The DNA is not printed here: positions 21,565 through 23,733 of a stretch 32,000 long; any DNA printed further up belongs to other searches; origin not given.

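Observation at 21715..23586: Intact MsbA-like ABC exporter in which every ATPase motif is degenerate (pseudo-NBD)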

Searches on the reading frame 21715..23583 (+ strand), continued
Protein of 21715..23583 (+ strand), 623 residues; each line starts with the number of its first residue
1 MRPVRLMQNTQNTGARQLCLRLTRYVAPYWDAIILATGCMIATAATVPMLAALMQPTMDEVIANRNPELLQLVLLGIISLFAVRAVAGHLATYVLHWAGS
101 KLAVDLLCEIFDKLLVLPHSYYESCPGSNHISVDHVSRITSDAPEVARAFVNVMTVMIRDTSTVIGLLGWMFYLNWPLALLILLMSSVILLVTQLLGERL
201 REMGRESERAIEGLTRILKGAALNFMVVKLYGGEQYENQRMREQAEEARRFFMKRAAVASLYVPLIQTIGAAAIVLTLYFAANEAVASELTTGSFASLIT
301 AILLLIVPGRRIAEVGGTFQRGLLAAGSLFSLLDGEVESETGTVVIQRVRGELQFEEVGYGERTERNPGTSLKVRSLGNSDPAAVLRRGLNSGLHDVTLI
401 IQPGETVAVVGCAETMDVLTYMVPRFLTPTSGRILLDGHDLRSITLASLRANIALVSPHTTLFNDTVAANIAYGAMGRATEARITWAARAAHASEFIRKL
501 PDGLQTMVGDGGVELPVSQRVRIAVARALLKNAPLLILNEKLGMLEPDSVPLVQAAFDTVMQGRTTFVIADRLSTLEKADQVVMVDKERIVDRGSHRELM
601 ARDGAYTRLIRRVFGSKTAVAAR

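Call 29: find_related_loci(query=window:21715-23583:+, collection=metagenome_contigs, flank=3000)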
Query window:21715-23583:+ (623 aa) in metagenome_contigs; peptide patterns used: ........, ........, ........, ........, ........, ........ (x = any residue, [..] = any of these).
91 stretches matched a pattern; 56 encode a relative of the query (tblastn E <= 1e-3); 56 distinct loci.
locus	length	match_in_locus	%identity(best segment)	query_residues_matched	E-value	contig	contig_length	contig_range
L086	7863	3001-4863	87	3-623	0e+0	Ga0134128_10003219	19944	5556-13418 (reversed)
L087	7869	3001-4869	87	1-623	0e+0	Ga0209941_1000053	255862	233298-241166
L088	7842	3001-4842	87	1-614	0e+0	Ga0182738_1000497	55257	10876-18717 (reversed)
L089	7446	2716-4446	49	3-611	0e+0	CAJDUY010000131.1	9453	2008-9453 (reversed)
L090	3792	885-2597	46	17-615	3e-165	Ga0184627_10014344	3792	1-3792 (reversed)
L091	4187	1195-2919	45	4-609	6e-163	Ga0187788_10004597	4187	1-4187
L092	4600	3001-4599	46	17-577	2e-151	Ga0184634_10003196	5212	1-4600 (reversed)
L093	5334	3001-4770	40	2-617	1e-136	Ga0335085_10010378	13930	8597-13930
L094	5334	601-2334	41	7-611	2e-135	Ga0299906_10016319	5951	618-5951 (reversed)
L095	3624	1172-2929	38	2-616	6e-136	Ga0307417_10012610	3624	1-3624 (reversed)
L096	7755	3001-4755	37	5-617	8e-130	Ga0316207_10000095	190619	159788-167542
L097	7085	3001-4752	36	7-615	1e-129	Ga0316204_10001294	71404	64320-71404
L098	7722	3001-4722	36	14-615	3e-129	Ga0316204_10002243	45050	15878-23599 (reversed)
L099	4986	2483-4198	39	15-614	3e-130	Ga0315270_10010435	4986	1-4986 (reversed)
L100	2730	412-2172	40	9-621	6e-135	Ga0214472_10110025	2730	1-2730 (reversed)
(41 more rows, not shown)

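Call 42: predict_structure(alignment_id=A1)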
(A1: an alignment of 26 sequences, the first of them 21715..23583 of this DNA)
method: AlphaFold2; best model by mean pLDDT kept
length: 623 residues; sequences in the alignment: 26
mean_pLDDT: 68.5   pTM: 0.59
mean pLDDT of the five models: 68.5, 60.2, 54.7, 52.6, 52.4
residues with pLDDT >= 90: 41; 70-90: 305; 50-70: 170; < 50: 107
segments of 3 or more residues with pLDDT < 50: 1-12, 124-134, 173-186, 284-299, 363-392, 462-472, 474-477, 616-623
pLDDT, mean of each block of 10 residues (from residue 1): 32 65 80 81 70 57 64 77 79 81 82 74 42 56 77 71 58 45 47 58 62 69 71 72 77 72 67 61 46 43 60 74 79 73 79 87 41 28 30 74 92 76 76 89 85 77 45 50 80 69 57 70 82 88 74 88 90 87 85 89 86 60 36
secondary structure, 60 per line:
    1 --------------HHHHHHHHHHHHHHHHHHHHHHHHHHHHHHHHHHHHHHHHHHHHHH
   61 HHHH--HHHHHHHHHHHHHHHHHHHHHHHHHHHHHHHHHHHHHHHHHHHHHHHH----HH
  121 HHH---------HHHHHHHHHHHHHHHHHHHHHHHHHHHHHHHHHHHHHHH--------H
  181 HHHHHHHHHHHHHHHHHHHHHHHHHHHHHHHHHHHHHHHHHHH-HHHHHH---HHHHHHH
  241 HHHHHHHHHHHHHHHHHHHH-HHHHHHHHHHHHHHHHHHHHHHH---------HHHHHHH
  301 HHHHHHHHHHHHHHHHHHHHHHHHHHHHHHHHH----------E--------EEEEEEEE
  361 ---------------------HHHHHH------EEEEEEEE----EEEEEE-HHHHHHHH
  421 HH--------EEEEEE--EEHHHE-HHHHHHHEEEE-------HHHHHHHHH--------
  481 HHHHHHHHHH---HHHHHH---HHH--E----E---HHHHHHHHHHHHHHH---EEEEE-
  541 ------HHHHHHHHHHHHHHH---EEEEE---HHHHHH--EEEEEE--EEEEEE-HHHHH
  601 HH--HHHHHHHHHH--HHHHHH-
elements in order: H15-64 H67-114 H119-123 H133-171 H180-223 H225-230 H234-260 H262-284 H294-333 E353-360 H382-387 E394-401 E406-411 H413-422 E431-436 H446-452 E453-456 H464-472 H481-490 H494-499 H517-531 E535-539 H547-561 E565-569 H573-578 E581-586 E589-594 H596-602 H605-614 H617-622

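Call 45: fold_search(model_id=the predicted structure, library=pdb)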
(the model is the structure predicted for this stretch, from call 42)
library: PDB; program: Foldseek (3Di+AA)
matches with E <= 10: 1509; with E <= 0.001: 1104
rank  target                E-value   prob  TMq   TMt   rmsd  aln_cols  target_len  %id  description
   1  6bl6_A                2.1e-32  1.00  0.65  0.70  20.1       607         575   32  Crystallization of lipid A transporter MsbA from Salmonella typhimurium (released 2019-01-09)
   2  6o30_A                3.8e-32  1.00  0.65  0.70  20.1       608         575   32  Lipid A transporter MsbA from Salmonella typhimurium (released 2019-06-12)
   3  8dmo_A                4.2e-32  1.00  0.67  0.72  21.5       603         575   31  Structure of open, inward-facing MsbA from E. coli (released 2022-12-14)
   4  6bpp_B                5.0e-32  1.00  0.64  0.71  12.5       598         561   31  E. coli MsbA in complex with LPS and inhibitor G092 (released 2018-05-02)
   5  6bpl_B                1.8e-31  1.00  0.64  0.70  12.8       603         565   32  E. coli MsbA in complex with LPS and inhibitor G907 (released 2018-05-02)
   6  6bpl_A                2.1e-31  1.00  0.60  0.64  14.0       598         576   31  E. coli MsbA in complex with LPS and inhibitor G907 (released 2018-05-02)
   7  7sel_A                3.7e-31  1.00  0.59  0.64  14.0       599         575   31  E. coli MsbA in complex with LPS and inhibitor G7090 (compound 3) (released 2022-03-09)
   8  9bd6_A                1.3e-30  1.00  0.52  0.56  12.9       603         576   36  PaMsbA in an occluded, outward conformation (released 2025-09-03)
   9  9fur_A                1.7e-30  1.00  0.63  0.69  15.7       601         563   31  MsbA in LMNG inward-facing narrow (released 2025-03-19)
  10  8tso_A                1.8e-29  1.00  0.56  0.60  13.5       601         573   31  KDL bound, nucleotide-free MsbA in open, outward-facing conformation (released 2024-06-19)
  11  7ph3_A                1.8e-29  1.00  0.54  0.58  12.7       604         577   31  AMP-PNP bound nanodisc reconstituted MsbA with nanobodies, spin-labeled at position A60C (released 2022-08-24)
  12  7bcw_A                8.2e-29  1.00  0.53  0.57  12.7       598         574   32  Structure of MsbA in Salipro with ADP vanadate (released 2022-01-12)
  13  7ph2_A                1.1e-28  1.00  0.62  0.68  15.2       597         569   32  Nanodisc reconstituted MsbA in complex with nanobodies, spin-labeled at position A60C (released 2022-08-24)
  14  9csi                  1.7e-28  1.00  0.53  0.57  12.4       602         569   33  A. baumannii MsbA Bound to Cerastecin Compound 5 (released 2024-09-04)
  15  9bd7_A                5.1e-28  1.00  0.51  0.56  13.6       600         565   36  PaMsbA in an open, outward conformation (released 2025-09-03)
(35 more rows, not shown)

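Call 51: find_homologous_proteins(query=P0108, max_evalue=1e-10)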
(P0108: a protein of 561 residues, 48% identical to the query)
Query P0108 (561 aa): 7981 proteins with E <= 1e-10 among 8000 candidates; the best 120 are listed.
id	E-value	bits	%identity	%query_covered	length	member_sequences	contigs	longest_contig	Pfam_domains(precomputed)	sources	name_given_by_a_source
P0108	0.0e+0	1192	100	100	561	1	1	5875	PF00005.34,PF00664.29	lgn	-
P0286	1.4e-272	923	79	100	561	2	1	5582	PF00005.34,PF02463.26,PF00664.29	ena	-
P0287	4.8e-267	905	78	100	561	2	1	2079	PF00005.34,PF00664.29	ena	-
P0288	2.3e-263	892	76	100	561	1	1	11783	PF00005.34,PF13191.13,PF00664.29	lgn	-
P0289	3.5e-260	882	75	100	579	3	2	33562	PF00005.34,PF00664.29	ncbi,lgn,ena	-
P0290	1.1e-258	877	75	100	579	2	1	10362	PF00005.34,PF00664.29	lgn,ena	-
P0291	5.9e-253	858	74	100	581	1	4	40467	PF00005.34,PF00664.29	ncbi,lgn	-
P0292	2.4e-247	840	73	99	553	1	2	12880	PF00005.34,PF00664.29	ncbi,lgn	-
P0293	3.9e-245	832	75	95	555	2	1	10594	PF00005.34,PF00664.29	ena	-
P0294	4.6e-245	832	75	95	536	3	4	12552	PF00005.34,PF00664.29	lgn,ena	-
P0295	5.9e-240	815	71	99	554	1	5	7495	PF00005.34,PF00664.29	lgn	-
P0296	9.4e-240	815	73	96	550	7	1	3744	PF00005.34,PF00664.29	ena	-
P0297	4.5e-237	806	72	96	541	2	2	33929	PF00005.34,PF00664.29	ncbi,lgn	-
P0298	2.3e-236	803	74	95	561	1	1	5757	PF00005.34,PF00664.29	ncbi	-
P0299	4.8e-236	802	73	95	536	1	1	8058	PF00005.34,PF00664.29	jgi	-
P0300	2.4e-235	800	73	96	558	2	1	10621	PF00005.34,PF00664.29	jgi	-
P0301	2.9e-234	796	72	96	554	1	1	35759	PF00005.34,PF00664.29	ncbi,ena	-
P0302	4.0e-232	789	72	96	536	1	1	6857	PF00005.34,PF00664.29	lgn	-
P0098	2.1e-221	754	69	94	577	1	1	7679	PF06472.21,PF00005.34,PF05496.19,PF00664.29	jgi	-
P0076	1.4e-211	722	64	99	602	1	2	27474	PF00005.34,PF02463.26,PF00664.29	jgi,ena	-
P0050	2.8e-201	688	60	98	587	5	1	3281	PF00005.34,PF00664.29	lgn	-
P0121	2.8e-198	678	61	99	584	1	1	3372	PF00005.34,PF02463.26,PF00664.29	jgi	-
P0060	6.2e-198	677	60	99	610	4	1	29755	PF00005.34,PF00664.29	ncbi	ncbi:MAG: lipid A export permease/ATP-binding protein MsbA [Nitrosospira sp.]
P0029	1.3e-197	676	60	98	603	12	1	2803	PF00005.34,PF00664.29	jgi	jgi:ATP-binding cassette, subfamily B, bacterial MsbA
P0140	1.6e-197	675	60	99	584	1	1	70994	PF00005.34,PF02463.26,PF00664.29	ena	-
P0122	2.7e-197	674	61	98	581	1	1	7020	PF00005.34,PF02463.26,PF00664.29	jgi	-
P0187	3.3e-197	674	61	98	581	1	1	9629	PF00005.34,PF02463.26,PF00664.29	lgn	-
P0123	9.3e-197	673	61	98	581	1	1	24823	PF00005.34,PF02463.26,PF00664.29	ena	-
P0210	1.2e-196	672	60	98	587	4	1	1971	PF00005.34,PF02463.26,PF13191.13,PF00664.29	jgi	jgi:subfamily B ATP-binding cassette protein MsbA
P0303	1.4e-196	672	61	98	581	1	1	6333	PF00005.34,PF02463.26,PF00664.29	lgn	-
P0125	1.9e-196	672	61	98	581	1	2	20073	PF00005.34,PF02463.26,PF00664.29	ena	-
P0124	2.3e-196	671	60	98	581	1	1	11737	PF00005.34,PF02463.26,PF00664.29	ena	-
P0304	3.0e-196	671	60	99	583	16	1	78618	PF00005.34,PF02463.26,PF00664.29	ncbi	-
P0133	3.4e-196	671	60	99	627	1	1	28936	PF00005.34,PF02463.26,PF00664.29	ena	-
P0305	5.1e-196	670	60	98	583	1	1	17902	PF00005.34,PF02463.26,PF00664.29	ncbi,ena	-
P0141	6.1e-196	670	60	98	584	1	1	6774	PF00005.34,PF02463.26,PF00664.29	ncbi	-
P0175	6.2e-196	670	60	98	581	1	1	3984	PF00005.34,PF02463.26,PF00664.29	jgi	jgi:subfamily B ATP-binding cassette protein MsbA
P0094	7.1e-196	670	58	99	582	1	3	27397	PF00005.34,PF02463.26,PF00664.29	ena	-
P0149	9.0e-196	669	61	98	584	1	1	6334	PF00005.34,PF02463.26,PF00664.29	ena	-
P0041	1.1e-195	669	59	98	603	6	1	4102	PF00005.34,PF00664.29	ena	-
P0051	1.5e-195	669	59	98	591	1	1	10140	PF00005.34,PF02463.26,PF00664.29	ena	-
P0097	1.6e-195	669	58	99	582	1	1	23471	PF00005.34,PF02463.26,PF00664.29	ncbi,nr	ncbi:MAG: lipid A export permease/ATP-binding protein MsbA [Gallionellaceae bacterium]|nr:lipid A ex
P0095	1.7e-195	669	58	99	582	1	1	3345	PF00005.34,PF02463.26,PF00664.29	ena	-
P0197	1.9e-195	668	60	99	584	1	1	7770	PF00005.34,PF02463.26,PF00664.29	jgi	jgi:ATP-binding cassette, subfamily B, bacterial MsbA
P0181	2.7e-195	668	60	99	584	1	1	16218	PF00005.34,PF02463.26,PF00664.29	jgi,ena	-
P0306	3.2e-195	668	60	99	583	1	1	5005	PF00005.34,PF02463.26,PF00664.29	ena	-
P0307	3.5e-195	668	60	99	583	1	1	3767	PF00005.34,PF02463.26,PF00664.29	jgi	-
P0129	4.3e-195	667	60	98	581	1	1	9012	PF00005.34,PF02463.26,PF00664.29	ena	-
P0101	4.9e-195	667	59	98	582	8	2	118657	PF00005.34,PF02463.26,PF00664.29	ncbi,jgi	jgi:subfamily B ATP-binding cassette protein MsbA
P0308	7.9e-195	666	59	98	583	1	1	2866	PF00005.34,PF02463.26,PF00664.29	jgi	-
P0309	8.8e-195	666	60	98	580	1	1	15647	PF00005.34,PF02463.26,PF00664.29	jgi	jgi:subfamily B ATP-binding cassette protein MsbA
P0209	1.0e-194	666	60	98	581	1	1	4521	PF00005.34,PF02463.26,PF00664.29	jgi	jgi:subfamily B ATP-binding cassette protein MsbA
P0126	1.2e-194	666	60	98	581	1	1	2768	PF00005.34,PF02463.26,PF00664.29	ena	-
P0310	1.2e-194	666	58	99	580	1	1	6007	PF00005.34,PF02463.26,PF00664.29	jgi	-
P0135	1.4e-194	666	60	98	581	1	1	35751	PF00005.34,PF02463.26,PF00664.29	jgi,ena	-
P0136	1.7e-194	665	60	98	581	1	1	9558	PF00005.34,PF02463.26,PF00664.29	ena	-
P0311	2.6e-194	665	58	99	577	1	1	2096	PF00005.34,PF02463.26,PF00664.29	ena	-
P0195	3.7e-194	664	60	99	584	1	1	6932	PF00005.34,PF02463.26,PF00664.29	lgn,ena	-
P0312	3.9e-194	664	60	98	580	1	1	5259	PF00005.34,PF02463.26,PF00664.29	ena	-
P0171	4.0e-194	664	59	98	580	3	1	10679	PF00005.34,PF02463.26,PF00664.29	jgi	-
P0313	4.5e-194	664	58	99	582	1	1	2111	PF00005.34,PF02463.26,PF13191.13,PF00664.29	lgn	-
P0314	5.6e-194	664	58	98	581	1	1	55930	PF00005.34,PF02463.26,PF00664.29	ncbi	-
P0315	7.3e-194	663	59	98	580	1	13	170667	PF00005.34,PF02463.26,PF00664.29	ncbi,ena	-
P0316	7.9e-194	663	59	98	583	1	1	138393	PF00005.34,PF02463.26,PF00664.29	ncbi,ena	-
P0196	8.3e-194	663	59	99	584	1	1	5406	PF00005.34,PF02463.26,PF00664.29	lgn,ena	-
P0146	8.7e-194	663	60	98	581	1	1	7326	PF00005.34,PF02463.26,PF00664.29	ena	-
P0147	8.9e-194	663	60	98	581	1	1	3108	PF00005.34,PF02463.26,PF00664.29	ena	-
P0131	8.9e-194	663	60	98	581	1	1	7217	PF00005.34,PF02463.26,PF00664.29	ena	-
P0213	9.3e-194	663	59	98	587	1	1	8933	PF00005.34,PF02463.26,PF00664.29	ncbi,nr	ncbi:MAG: lipid A export permease/ATP-binding protein MsbA [Betaproteobacteria bacterium]|nr:lipid A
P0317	1.0e-193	663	59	98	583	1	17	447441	PF00005.34,PF02463.26,PF00664.29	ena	-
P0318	1.0e-193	663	58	99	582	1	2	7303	PF00005.34,PF02463.26,PF13191.13,PF00664.29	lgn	-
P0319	1.0e-193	663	59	99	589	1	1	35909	PF00005.34,PF02463.26,PF00664.29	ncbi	-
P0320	1.1e-193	663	58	98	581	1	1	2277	PF00005.34,PF02463.26,PF00664.29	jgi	jgi:subfamily B ATP-binding cassette protein MsbA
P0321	1.1e-193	663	58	99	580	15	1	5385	PF00005.34,PF02463.26,PF00664.29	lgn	-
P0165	1.1e-193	663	59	98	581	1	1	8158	PF00005.34,PF02463.26,PF00664.29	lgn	-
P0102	1.2e-193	662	58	98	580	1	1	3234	PF00005.34,PF02463.26,PF00664.29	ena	-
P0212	1.3e-193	662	59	99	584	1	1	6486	PF00005.34,PF02463.26,PF00664.29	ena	-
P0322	1.5e-193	662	60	99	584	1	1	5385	PF00005.34,PF02463.26,PF00664.29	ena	-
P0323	1.5e-193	662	59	98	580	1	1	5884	PF00005.34,PF02463.26,PF00664.29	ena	-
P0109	1.6e-193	662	58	99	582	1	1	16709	PF00005.34,PF02463.26,PF13191.13,PF00664.29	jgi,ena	-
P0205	1.7e-193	662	60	98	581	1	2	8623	PF00005.34,PF02463.26,PF00664.29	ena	-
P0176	1.8e-193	662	59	99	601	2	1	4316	PF00005.34,PF02463.26,PF00664.29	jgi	jgi:subfamily B ATP-binding cassette protein MsbA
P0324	1.8e-193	662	59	98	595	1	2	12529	PF00005.34,PF02463.26,PF00664.29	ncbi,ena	-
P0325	2.1e-193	662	59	98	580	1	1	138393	PF00005.34,PF02463.26,PF00664.29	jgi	jgi:subfamily B ATP-binding cassette protein MsbA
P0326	2.1e-193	662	60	98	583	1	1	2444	PF00005.34,PF02463.26,PF00664.29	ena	-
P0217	2.2e-193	662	57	99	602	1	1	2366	PF00005.34,PF02463.26,PF00664.29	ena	-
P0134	2.6e-193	661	60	98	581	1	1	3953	PF00005.34,PF02463.26,PF00664.29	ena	-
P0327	2.6e-193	661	60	98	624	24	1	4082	PF00005.34,PF02463.26,PF00664.29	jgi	jgi:subfamily B ATP-binding cassette protein MsbA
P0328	2.6e-193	661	59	98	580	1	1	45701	PF00005.34,PF02463.26,PF00664.29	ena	-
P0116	3.2e-193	661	59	98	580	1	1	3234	PF00005.34,PF02463.26,PF13191.13,PF00664.29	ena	-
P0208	3.7e-193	661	59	98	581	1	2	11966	PF00005.34,PF02463.26,PF00664.29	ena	-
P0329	4.1e-193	661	59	99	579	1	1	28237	PF00005.34,PF02463.26,PF00664.29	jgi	jgi:subfamily B ATP-binding cassette protein MsbA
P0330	4.2e-193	661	58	98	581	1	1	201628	PF00005.34,PF02463.26,PF00664.29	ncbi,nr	ncbi:MAG: lipid A export permease/ATP-binding protein MsbA [Gallionella sp.]|nr:lipid A export perme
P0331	4.4e-193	661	58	98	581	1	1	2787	PF00005.34,PF02463.26,PF00664.29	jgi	jgi:subfamily B ATP-binding cassette protein MsbA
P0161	4.6e-193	661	59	98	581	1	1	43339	PF00005.34,PF02463.26,PF13191.13,PF00664.29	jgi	jgi:subfamily B ATP-binding cassette protein MsbA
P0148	5.1e-193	660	59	98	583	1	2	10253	PF00005.34,PF02463.26,PF00664.29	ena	-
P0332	5.3e-193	660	58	99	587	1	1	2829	PF00005.34,PF02463.26,PF00664.29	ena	-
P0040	5.8e-193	660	58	98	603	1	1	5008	PF00005.34,PF00664.29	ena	-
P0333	5.9e-193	660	58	99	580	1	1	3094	PF00005.34,PF02463.26,PF00664.29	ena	-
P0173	6.3e-193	660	58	99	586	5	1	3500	PF00005.34,PF02463.26,PF13191.13,PF00664.29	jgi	-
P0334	6.6e-193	660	58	99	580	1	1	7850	PF00005.34,PF02463.26,PF00664.29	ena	-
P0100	6.7e-193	660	58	98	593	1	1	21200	PF00005.34,PF13401.13,PF02463.26,PF00664.29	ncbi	-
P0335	7.3e-193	660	59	99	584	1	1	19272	PF00005.34,PF02463.26,PF00664.29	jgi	-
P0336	7.6e-193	660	58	98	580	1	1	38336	PF00005.34,PF02463.26,PF00664.29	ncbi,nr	ncbi:MAG: lipid A export permease/ATP-binding protein MsbA [Gallionella sp.]|nr:lipid A export perme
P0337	7.7e-193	660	59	98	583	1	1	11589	PF00005.34,PF02463.26,PF00664.29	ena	-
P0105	8.8e-193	660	58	99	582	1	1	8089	PF00005.34,PF02463.26,PF00664.29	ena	-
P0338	1.0e-192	659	59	99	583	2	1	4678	PF00005.34,PF02463.26,PF00664.29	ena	-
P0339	1.2e-192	659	57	99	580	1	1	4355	PF00005.34,PF02463.26,PF00664.29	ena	-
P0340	1.2e-192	659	58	99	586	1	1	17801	PF00005.34,PF02463.26,PF13191.13,PF00664.29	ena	-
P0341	1.3e-192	659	58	99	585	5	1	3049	PF00005.34,PF02463.26,PF00664.29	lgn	-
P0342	1.3e-192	659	58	98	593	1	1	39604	PF00005.34,PF02463.26,PF00664.29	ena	-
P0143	1.5e-192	659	58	98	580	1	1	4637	PF00005.34,PF02463.26,PF13191.13,PF00664.29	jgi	-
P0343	1.6e-192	659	60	98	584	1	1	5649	PF00005.34,PF02463.26,PF13191.13,PF00664.29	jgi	-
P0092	1.7e-192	659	58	99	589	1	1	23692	PF00005.34,PF02463.26,PF00664.29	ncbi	-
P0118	2.1e-192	658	58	99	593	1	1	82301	PF00005.34,PF02463.26,PF00664.29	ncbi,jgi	ncbi:MAG: lipid A export permease/ATP-binding protein MsbA [Sulfuricellaceae bacterium]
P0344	2.6e-192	658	59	98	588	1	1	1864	PF00005.34,PF02463.26,PF00664.29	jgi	jgi:subfamily B ATP-binding cassette protein MsbA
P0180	2.7e-192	658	58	98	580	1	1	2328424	PF00005.34,PF02463.26,PF00664.29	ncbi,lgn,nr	ncbi:MAG: lipid A export permease/ATP-binding protein MsbA [Nitrosomonadales bacterium]|nr:lipid A e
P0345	2.7e-192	658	57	99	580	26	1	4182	PF00005.34,PF00664.29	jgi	-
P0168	2.8e-192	658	58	99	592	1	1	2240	PF00005.34,PF02463.26,PF00664.29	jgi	jgi:subfamily B ATP-binding cassette protein MsbA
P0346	3.0e-192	658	58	99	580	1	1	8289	PF00005.34,PF02463.26,PF00664.29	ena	-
